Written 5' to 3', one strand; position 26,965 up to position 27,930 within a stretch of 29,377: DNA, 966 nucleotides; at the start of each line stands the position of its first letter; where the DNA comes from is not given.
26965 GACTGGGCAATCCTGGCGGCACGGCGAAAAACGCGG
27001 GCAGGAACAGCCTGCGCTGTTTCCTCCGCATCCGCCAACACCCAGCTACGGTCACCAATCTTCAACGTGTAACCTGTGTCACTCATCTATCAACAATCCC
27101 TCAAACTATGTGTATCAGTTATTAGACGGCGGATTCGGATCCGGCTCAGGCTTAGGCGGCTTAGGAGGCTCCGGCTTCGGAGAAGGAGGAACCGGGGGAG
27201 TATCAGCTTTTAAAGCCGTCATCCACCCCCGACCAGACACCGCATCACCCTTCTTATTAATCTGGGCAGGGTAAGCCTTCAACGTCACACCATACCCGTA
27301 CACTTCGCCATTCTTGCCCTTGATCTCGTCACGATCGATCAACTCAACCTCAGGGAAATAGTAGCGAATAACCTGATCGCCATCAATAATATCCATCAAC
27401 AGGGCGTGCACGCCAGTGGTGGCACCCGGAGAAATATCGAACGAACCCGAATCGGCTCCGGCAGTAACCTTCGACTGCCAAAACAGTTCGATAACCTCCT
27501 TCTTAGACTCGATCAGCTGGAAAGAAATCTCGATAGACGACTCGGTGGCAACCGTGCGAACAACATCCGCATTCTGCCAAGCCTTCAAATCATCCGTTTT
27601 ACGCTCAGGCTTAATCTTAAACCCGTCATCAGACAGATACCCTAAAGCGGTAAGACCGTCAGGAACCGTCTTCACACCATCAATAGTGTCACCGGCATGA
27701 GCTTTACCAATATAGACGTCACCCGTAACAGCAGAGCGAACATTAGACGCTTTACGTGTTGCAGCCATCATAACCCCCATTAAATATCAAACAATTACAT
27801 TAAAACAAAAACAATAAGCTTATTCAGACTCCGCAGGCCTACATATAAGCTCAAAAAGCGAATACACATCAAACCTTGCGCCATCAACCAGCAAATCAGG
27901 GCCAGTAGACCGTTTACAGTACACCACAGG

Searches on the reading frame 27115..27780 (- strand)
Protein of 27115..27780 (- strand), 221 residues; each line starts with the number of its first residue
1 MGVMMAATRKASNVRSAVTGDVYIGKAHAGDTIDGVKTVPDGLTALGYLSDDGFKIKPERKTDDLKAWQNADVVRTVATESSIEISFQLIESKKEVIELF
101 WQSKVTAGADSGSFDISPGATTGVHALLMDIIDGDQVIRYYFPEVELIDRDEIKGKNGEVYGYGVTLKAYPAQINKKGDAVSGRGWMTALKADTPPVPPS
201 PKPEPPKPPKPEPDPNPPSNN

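Call 78: search_protein_families(library=pfam, proteins=[window:27115-27780:-], max_evalue=0.001)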
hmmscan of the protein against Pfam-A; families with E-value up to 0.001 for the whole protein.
window:27115-27780:- (221 aa): 1 family
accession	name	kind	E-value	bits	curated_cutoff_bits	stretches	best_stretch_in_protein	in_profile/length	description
PF25681.1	Phage_TTP_17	-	4.1e-18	66.2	27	1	10-171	4-169/190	Phage tail tube protein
